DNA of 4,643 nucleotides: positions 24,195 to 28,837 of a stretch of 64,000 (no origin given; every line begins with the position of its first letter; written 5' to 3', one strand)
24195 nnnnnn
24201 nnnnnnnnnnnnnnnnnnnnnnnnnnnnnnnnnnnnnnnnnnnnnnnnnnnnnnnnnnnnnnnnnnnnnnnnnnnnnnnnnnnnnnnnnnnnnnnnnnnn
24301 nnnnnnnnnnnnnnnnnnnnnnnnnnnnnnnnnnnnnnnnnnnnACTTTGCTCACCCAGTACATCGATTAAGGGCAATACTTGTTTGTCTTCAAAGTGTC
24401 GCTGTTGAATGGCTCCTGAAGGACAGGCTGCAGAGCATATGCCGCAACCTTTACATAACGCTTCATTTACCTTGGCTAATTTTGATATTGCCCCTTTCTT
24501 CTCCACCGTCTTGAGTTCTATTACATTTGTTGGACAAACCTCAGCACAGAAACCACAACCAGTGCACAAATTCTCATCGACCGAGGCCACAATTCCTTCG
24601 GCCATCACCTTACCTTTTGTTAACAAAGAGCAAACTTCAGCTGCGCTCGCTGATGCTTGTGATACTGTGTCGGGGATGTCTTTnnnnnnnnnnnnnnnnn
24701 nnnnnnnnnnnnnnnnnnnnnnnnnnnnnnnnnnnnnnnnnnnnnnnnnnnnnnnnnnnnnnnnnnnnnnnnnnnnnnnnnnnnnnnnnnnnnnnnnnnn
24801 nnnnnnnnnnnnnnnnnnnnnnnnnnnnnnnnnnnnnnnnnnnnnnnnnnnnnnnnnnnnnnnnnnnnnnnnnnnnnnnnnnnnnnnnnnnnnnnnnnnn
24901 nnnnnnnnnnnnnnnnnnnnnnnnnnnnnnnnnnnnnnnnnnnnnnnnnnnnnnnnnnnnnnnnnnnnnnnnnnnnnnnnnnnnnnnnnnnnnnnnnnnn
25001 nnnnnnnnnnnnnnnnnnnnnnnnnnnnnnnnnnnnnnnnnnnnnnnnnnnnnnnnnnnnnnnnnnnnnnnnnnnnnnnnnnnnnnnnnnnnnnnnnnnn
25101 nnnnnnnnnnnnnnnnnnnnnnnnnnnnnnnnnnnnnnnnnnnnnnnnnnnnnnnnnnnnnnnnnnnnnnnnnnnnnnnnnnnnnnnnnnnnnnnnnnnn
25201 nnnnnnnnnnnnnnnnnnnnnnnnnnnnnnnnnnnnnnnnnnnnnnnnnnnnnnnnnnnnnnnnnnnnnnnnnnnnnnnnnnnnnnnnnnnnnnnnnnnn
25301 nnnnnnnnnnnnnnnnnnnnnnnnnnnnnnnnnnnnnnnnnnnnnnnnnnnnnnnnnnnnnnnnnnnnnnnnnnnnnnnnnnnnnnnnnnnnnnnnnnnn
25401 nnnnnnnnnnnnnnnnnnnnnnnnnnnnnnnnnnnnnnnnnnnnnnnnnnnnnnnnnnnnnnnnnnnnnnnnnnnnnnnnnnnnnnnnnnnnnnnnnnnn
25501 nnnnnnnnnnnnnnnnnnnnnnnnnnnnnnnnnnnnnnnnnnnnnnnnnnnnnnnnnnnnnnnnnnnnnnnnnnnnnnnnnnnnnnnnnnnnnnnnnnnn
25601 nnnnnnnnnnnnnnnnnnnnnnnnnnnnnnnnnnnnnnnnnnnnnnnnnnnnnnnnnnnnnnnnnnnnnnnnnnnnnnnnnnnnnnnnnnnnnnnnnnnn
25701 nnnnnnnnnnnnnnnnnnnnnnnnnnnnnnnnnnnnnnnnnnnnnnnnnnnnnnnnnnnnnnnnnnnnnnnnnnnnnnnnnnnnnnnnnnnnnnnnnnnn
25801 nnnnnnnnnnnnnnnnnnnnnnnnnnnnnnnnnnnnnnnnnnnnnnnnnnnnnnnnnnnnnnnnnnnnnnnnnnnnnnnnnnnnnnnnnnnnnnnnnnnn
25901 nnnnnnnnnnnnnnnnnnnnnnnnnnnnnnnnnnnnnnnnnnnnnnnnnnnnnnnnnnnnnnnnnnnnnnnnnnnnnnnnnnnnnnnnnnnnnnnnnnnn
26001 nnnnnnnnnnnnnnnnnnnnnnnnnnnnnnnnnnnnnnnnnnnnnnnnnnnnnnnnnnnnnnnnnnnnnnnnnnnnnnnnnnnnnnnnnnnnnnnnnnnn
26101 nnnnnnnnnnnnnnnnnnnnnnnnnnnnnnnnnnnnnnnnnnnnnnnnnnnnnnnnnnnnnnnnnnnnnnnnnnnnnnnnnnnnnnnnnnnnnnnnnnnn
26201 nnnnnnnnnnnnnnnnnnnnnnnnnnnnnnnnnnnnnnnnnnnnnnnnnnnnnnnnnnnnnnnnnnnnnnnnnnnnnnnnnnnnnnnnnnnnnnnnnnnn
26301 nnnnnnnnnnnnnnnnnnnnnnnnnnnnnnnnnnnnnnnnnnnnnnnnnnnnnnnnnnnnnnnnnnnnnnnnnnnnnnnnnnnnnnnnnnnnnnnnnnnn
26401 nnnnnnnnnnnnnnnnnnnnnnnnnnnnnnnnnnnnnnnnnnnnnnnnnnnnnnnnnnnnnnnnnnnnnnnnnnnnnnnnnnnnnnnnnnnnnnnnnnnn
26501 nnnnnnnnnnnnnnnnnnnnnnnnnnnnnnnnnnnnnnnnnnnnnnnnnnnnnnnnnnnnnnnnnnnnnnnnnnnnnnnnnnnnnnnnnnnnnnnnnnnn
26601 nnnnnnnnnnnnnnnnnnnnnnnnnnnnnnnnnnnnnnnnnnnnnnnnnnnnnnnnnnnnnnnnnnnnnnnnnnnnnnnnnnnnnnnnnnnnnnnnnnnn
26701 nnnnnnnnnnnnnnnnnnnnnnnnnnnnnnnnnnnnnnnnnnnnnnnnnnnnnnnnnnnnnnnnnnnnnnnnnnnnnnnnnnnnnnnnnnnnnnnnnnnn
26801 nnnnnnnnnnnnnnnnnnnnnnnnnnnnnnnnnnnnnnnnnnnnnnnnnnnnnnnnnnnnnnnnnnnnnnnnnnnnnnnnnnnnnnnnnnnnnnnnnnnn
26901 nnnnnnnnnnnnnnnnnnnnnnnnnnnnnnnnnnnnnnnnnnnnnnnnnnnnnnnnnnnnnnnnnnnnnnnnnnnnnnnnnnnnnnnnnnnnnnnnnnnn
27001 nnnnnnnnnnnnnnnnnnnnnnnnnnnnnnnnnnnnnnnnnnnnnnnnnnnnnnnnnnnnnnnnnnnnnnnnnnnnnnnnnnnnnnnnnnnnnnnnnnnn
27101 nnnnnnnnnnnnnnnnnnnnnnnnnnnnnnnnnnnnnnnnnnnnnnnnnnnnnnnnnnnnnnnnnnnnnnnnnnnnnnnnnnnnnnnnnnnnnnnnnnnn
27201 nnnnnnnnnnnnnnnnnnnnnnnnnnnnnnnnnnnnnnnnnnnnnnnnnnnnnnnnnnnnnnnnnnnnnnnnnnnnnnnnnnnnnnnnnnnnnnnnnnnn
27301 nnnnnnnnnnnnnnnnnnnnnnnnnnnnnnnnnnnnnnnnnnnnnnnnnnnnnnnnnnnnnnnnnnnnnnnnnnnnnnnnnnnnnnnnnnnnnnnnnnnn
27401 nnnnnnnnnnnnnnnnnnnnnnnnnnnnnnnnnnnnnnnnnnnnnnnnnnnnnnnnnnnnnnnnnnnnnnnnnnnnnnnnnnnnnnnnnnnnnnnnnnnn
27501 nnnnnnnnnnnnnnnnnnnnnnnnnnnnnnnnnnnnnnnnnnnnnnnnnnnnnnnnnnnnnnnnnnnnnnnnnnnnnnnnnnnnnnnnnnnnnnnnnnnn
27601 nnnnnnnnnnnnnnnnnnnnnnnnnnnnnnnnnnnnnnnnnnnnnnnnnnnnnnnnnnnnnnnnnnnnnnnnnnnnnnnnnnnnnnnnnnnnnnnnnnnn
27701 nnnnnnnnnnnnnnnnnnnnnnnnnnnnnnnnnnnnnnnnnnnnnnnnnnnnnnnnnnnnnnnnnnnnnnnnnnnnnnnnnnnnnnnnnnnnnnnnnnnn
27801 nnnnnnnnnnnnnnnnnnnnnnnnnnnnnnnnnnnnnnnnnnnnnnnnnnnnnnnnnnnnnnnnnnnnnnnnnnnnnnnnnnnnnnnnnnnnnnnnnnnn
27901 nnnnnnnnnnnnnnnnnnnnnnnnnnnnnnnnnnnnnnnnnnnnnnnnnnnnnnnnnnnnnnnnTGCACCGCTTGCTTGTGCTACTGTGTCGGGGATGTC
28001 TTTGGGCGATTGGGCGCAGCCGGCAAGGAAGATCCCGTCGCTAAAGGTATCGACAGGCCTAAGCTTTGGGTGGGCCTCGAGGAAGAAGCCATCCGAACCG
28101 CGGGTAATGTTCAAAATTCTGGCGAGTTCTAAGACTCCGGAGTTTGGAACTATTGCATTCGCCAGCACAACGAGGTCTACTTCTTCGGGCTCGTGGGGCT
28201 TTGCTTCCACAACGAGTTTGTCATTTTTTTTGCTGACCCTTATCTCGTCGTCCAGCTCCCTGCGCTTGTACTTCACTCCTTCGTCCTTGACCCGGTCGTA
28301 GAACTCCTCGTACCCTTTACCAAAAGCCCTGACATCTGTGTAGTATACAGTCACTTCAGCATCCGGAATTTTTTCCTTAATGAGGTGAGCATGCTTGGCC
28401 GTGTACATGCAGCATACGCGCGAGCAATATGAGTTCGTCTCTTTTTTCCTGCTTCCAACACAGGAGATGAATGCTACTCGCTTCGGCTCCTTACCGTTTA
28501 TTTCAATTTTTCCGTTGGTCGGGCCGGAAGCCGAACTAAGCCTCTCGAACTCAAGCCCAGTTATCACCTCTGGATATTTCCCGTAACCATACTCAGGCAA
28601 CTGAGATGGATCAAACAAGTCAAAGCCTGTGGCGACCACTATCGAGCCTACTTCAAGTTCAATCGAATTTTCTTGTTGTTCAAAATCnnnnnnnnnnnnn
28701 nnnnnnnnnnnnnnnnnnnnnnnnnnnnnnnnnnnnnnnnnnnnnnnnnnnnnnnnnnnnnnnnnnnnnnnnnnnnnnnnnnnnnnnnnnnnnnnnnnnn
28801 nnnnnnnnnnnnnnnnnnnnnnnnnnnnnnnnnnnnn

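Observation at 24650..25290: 398-bp perfectly identical tract shared by the two hdrA paralogs (gene-conversion signature)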

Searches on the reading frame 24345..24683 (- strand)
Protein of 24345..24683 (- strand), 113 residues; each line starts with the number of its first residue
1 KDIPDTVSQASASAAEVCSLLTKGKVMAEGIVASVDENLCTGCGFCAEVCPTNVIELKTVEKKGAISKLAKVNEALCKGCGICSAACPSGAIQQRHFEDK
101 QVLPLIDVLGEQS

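Call 29: find_related_loci(query=window:24345-24683:-, collection=metagenome_contigs, flank=10000)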
Query window:24345-24683:- (113 aa) in metagenome_contigs; peptide patterns used: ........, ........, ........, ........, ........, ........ (x = any residue, [..] = any of these).
600 stretches matched a pattern (row limit reached: there are more); 565 encode a relative of the query (tblastn E <= 1e-3); the best 80 are kept; 80 distinct loci.
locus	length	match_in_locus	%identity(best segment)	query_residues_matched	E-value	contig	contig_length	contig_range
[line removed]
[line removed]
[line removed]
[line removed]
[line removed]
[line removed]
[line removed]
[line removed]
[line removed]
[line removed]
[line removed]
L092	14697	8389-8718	54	1-110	1e-34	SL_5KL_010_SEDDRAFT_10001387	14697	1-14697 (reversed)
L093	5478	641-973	52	1-111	6e-34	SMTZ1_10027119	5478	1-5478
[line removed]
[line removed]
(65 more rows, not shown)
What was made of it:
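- Tried and rejected: The metagenome_contigs scan with the paralog-specific C-terminus (call 29) saturated on generic ferredoxin-type peptide patterns.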

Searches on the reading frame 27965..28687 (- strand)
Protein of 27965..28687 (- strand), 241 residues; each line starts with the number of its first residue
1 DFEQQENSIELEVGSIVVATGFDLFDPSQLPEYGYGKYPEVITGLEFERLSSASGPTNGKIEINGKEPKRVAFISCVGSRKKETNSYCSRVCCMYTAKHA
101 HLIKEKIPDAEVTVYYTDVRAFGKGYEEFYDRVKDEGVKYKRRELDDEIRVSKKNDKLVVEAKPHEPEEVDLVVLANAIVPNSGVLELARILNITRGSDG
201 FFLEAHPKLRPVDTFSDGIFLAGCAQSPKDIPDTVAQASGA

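Call 30: find_homologous_proteins(query=window:27965-28687:-, max_evalue=1e-40)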
Query window:27965-28687:- (241 aa): 3118 proteins with E <= 1e-40 among 7626 candidates; the best 120 are listed.
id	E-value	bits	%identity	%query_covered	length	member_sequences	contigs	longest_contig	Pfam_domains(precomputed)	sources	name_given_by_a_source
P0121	3.2e-113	395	72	100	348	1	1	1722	PF14697.12,PF12837.13,PF00037.33,PF13484.12,PF12838.13,PF25160.2,PF13237.12,PF13187.12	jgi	jgi:heterodisulfide reductase subunit A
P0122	9.1e-112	390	72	100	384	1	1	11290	PF14697.12,PF12837.13,PF00037.33,PF13484.12,PF12838.13,PF13237.12,PF13187.12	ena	-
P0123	5.6e-111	388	70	100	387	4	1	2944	PF14697.12,PF07992.21,PF12837.13,PF00037.33,PF13484.12,PF12838.13,PF13237.12,PF13187.12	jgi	jgi:heterodisulfide reductase subunit A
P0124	5.5e-110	384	70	100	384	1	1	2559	PF14697.12,PF12837.13,PF00037.33,PF13484.12,PF12838.13,PF13237.12,PF13187.12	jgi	jgi:heterodisulfide reductase subunit A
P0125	8.7e-109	381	71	97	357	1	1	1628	PF14697.12,PF00037.33,PF13484.12,PF12838.13,PF13187.12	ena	-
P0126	9.1e-109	380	70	100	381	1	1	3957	PF14697.12,PF07992.21,PF12837.13,PF00037.33,PF13484.12,PF12838.13,PF25160.2,PF13237.12,PF13187.12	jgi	-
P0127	2.8e-107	376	70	100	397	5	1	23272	PF14697.12,PF12797.13,PF12837.13,PF00037.33,PF12838.13,PF13237.12,PF13187.12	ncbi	ncbi:MAG: 4Fe-4S binding protein, partial [Candidatus Syntropharchaeia archaeon]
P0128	3.1e-107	375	71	97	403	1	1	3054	PF14697.12,PF12837.13,PF00037.33,PF13484.12,PF12838.13,PF25160.2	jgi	jgi:heterodisulfide reductase subunit A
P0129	3.8e-107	375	70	97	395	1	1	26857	PF14697.12,PF14691.12,PF12837.13,PF00037.33,PF12838.13,PF25160.2,PF13187.12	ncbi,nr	ncbi:MAG: 4Fe-4S dicluster domain-containing protein [Candidatus Thermoplasmatota archaeon]|nr:4Fe-4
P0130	6.9e-107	374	68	100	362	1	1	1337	PF14697.12,PF12837.13,PF00037.33,PF13484.12,PF12838.13,PF13237.12,PF13187.12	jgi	jgi:heterodisulfide reductase subunit A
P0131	3.1e-106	372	70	97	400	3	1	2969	PF14697.12,PF12837.13,PF00037.33,PF13484.12,PF12838.13,PF13187.12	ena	-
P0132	8.1e-106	371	68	100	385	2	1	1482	PF14697.12,PF12837.13,PF00037.33,PF13484.12,PF12838.13,PF25160.2,PF13237.12,PF13187.12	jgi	jgi:heterodisulfide reductase subunit A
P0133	1.7e-105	370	69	100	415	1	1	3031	PF14697.12,PF12837.13,PF00037.33,PF12838.13,PF25160.2,PF13237.12,PF13187.12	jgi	jgi:heterodisulfide reductase subunit A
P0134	1.8e-105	370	70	97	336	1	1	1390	PF14697.12,PF12837.13,PF00037.33,PF13484.12,PF12838.13,PF25160.2,PF13187.12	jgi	jgi:heterodisulfide reductase subunit A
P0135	6.3e-105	368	70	96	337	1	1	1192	PF14697.12,PF12837.13,PF00037.33,PF13484.12,PF12838.13,PF25160.2,PF13237.12,PF13187.12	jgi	jgi:heterodisulfide reductase subunit A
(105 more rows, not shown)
